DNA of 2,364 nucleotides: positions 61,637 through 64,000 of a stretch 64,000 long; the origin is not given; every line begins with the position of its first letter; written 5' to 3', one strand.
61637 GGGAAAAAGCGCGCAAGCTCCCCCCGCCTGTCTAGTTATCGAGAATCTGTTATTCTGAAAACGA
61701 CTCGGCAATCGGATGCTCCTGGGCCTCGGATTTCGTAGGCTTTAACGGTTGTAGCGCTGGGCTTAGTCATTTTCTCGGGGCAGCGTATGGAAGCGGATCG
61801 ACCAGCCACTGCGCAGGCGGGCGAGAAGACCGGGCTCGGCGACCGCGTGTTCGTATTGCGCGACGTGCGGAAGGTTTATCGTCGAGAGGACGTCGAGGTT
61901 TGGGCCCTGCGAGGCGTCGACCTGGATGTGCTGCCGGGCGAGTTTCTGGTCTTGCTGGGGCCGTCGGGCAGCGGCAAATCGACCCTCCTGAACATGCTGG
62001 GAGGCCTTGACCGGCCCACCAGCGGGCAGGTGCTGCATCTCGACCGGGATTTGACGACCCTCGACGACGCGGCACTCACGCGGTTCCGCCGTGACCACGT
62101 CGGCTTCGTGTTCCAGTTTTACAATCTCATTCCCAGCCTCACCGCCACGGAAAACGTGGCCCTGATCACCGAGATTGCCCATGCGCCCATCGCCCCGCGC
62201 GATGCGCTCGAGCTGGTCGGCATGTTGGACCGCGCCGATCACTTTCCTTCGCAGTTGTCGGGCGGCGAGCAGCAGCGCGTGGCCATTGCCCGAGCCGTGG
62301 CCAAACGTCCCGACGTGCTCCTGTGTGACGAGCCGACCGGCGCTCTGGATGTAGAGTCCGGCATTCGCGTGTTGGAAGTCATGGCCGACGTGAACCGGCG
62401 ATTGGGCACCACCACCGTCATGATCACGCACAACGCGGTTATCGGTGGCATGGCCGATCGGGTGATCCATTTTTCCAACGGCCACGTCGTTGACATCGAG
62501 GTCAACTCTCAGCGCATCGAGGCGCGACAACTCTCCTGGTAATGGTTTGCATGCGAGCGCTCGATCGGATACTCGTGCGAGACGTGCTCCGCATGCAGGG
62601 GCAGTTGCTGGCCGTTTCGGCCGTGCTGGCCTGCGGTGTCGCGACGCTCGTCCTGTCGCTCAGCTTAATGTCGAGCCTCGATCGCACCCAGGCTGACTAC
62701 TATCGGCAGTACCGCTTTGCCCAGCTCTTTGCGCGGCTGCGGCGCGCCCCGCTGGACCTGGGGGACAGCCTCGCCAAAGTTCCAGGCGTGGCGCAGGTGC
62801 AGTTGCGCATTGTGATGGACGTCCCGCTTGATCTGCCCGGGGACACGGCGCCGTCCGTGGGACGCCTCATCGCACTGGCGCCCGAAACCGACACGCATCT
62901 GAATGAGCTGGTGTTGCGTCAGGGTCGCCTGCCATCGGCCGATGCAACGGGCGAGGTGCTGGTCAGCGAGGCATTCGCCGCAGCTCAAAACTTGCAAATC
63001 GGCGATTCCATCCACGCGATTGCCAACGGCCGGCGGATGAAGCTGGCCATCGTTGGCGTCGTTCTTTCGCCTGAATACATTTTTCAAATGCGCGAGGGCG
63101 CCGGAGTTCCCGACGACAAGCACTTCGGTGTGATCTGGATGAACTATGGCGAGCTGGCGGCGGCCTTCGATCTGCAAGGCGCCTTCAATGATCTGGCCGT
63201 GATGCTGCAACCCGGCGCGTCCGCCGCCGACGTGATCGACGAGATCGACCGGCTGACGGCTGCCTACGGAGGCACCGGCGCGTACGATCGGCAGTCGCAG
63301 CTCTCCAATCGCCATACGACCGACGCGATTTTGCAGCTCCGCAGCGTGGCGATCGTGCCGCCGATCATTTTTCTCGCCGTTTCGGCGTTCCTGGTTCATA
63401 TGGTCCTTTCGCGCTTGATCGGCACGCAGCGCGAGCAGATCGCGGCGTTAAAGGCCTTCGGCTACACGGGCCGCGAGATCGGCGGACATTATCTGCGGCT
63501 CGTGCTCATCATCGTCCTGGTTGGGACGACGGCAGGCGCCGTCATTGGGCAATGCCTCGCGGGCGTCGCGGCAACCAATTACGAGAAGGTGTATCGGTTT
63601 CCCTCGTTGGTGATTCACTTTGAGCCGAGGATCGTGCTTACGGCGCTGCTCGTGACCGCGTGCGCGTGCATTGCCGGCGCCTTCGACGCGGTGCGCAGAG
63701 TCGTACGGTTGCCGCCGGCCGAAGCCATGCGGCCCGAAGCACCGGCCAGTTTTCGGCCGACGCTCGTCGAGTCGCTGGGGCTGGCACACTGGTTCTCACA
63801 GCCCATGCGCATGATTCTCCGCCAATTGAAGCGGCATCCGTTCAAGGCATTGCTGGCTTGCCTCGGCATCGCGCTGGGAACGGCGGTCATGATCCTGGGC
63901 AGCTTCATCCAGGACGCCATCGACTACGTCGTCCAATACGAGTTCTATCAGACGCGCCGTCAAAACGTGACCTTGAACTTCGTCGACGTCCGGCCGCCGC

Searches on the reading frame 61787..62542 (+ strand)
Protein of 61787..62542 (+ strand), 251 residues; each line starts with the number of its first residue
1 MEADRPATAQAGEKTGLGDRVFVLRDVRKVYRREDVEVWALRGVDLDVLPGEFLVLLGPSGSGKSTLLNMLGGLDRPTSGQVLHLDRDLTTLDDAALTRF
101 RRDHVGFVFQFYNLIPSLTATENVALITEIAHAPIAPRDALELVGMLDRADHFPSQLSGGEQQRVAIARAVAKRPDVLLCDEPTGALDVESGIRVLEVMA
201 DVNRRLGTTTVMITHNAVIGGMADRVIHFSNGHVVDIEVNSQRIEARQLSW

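Call 6: search_protein_families(library=pfam, proteins=[window:61787-62542:+], max_evalue=0.001)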
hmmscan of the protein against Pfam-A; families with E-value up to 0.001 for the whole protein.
window:61787-62542:+ (251 aa): 3 families
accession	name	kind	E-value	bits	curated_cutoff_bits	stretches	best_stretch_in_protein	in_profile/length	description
PF00005.33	ABC_tran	-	1.2e-34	120.3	25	1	41-184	1-136/137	ABC transporter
PF13304.12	AAA_21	-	2.4e-05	25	27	0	53-110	1-61/304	AAA domain, putative AbiEii toxin, Type IV TA system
PF03193.22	RsgA_GTPase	-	0.00023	21.5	30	1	48-73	103-128/174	RsgA GTPase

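Call 20: search_protein_families(library=ncbifam, proteins=[window:61787-62542:+], max_evalue=0.001)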
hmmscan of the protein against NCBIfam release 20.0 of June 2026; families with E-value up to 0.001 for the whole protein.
window:61787-62542:+ (251 aa): 187 families (the best 25 are shown)
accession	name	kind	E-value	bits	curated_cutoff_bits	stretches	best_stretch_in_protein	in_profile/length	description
TIGR02211.1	LolD_lipo_ex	equivalog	8.9e-58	195.4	307.75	1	25-235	5-220/221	lipoprotein-releasing ABC transporter ATP-binding protein LolD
TIGR02982.1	heterocyst_DevA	subfamily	2.3e-56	190.8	295.8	1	24-234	4-219/220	ABC exporter ATP-binding subunit, DevA family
NF007826.0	PRK10535.1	equivalog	1.6e-54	185.2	966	1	23-242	6-229/648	macrolide ABC transporter ATP-binding protein/permease MacB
TIGR02673.1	FtsE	equivalog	2.2e-54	184.4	264.85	1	27-232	4-213/214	cell division ATP-binding protein FtsE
NF007879.0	PRK10584.1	equivalog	2.3e-54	184.5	336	1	25-235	10-225/228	putative ABC transporter ATP-binding protein YbbA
TIGR03265.1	PhnT2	equivalog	1.5e-52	179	457.7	1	29-237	9-216/353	putative 2-aminoethylphosphonate ABC transporter ATP-binding protein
NF038007.1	ABC_ATP_DarD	equivalog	4.1e-51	173.5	375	1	24-233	4-217/218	darobactin export ABC transporter ATP-binding protein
TIGR02314.1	ABC_MetN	equivalog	7.7e-51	173.1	499.7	1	24-238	4-223/343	methionine ABC transporter ATP-binding protein MetN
NF008639.0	PRK11629.1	equivalog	7.7e-51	172.7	360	1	26-234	11-224/234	lipoprotein-releasing ABC transporter ATP-binding protein LolD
TIGR03608.1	L_ocin_972_ABC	subfamily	2.1e-46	158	254.85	1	39-228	12-205/206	putative bacteriocin export ABC transporter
TIGR02315.1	ABC_phnC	equivalog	2.2e-46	158.2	266.1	1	24-238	4-228/243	phosphonate ABC transporter ATP-binding protein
NF040933.2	ABC_arch_GlcV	equivalog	9.5e-46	156.3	450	1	24-239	5-225/357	glucose ABC transporter ATP-binding protein GlcV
NF006987.0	PRK09452.1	equivalog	1e-44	152.8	482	1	19-236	15-228/378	spermidine/putrescine ABC transporter ATP-binding protein PotA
NF007027.0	PRK09493.1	equivalog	1.7e-44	152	379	1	37-236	13-216/240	glutamine ABC transporter ATP-binding protein GlnQ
TIGR00968.1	3a0106s01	subfamily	2.7e-44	151.4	342.75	1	37-242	12-217/237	sulfate ABC transporter ATP-binding protein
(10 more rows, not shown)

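Call 85: find_encoding_contigs(protein=window:61787-62542:+, flank=10000, max_places=2)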
Protein window:61787-62542:+ (251 aa): 5 contigs read that carry it; 2 places shown.
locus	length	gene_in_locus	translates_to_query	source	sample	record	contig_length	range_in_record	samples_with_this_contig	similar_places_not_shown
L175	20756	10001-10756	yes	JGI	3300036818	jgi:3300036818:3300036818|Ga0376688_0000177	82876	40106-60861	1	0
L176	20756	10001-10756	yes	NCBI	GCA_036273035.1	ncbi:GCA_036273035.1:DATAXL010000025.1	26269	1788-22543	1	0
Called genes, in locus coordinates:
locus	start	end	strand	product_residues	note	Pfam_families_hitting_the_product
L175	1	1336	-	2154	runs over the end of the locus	PF00109:ketoacyl-synt, PF02801:Ketoacyl-synt_C, PF16197:KAsynt_C_assoc, PF00698:Acyl_transf_1, PF21089:PKS_DH_N, PF14765:PS-DH, PF08240:ADH_N, PF00107:ADH_zinc_N, +6 more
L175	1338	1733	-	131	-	PF00550:PP-binding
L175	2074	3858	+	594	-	PF00501:AMP-binding, PF23024:AMP-dom_DIP2-like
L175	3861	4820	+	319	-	PF00487:FA_desaturase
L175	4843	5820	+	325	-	PF00487:FA_desaturase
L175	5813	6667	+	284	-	PF00106:adh_short, PF01370:Epimerase (faint), PF08659:KR, PF13561:adh_short_C2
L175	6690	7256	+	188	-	PF04191:PEMT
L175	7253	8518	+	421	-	PF03033:Glyco_transf_28, PF06722:EryCIII-like_C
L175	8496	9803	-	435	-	-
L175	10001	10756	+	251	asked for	PF00005:ABC_tran, PF13304:AAA_21 (faint)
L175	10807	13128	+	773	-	PF12704:MacB_PCD (weak), PF02687:FtsX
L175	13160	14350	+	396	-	PF25917:BSH_RND (faint), PF00364:Biotin_lipoyl (faint), PF25989:YknX_C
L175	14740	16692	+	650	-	PF00989:PAS, PF08448:PAS_4, PF13426:PAS_9, PF08447:PAS_3, PF08448:PAS_4, PF00512:HisKA, PF02518:HATPase_c, PF00072:Response_reg, +1 more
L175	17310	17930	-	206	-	PF19865:DUF6338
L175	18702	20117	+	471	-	-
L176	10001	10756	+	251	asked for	PF00005:ABC_tran, PF13304:AAA_21 (faint)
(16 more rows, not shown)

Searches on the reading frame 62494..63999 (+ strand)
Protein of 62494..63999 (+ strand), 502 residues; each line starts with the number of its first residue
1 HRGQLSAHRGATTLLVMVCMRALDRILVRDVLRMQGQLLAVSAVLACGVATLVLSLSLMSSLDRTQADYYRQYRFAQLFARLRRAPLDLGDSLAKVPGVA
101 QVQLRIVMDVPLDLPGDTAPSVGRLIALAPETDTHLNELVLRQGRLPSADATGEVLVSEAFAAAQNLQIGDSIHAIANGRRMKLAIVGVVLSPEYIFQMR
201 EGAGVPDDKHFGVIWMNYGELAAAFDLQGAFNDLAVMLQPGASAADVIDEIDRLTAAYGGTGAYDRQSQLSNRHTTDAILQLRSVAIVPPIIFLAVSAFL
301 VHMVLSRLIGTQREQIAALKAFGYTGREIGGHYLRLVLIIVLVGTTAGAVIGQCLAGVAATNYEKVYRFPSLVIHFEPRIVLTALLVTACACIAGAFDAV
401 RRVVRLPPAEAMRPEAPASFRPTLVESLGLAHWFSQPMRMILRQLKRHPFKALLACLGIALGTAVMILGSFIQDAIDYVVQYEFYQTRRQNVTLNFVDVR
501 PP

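Call 6: search_protein_families(library=pfam, proteins=[window:62494-63999:+], max_evalue=0.001)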
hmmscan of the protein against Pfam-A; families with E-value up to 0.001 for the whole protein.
window:62494-63999:+ (502 aa): 2 families
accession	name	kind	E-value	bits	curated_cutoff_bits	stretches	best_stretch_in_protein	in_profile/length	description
PF02687.27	FtsX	-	2.6e-12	47.3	25.5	1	291-408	5-120/120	FtsX-like permease C-terminal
PF12704.14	MacB_PCD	-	1.4e-09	39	27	1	45-253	8-206/207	MacB-like periplasmic core domain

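Call 20: search_protein_families(library=ncbifam, proteins=[window:62494-63999:+], max_evalue=0.001)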
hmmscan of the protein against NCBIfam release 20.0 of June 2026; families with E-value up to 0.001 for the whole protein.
window:62494-63999:+ (502 aa): 2 families
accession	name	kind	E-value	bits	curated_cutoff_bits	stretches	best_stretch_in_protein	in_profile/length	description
TIGR02212.1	lolCE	equivalog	3.3e-05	23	362.45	1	87-356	76-339/411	lipoprotein-releasing ABC transporter permease subunit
NF007826.0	PRK10535.1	equivalog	0.00013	20.4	966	0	213-413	451-646/648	macrolide ABC transporter ATP-binding protein/permease MacB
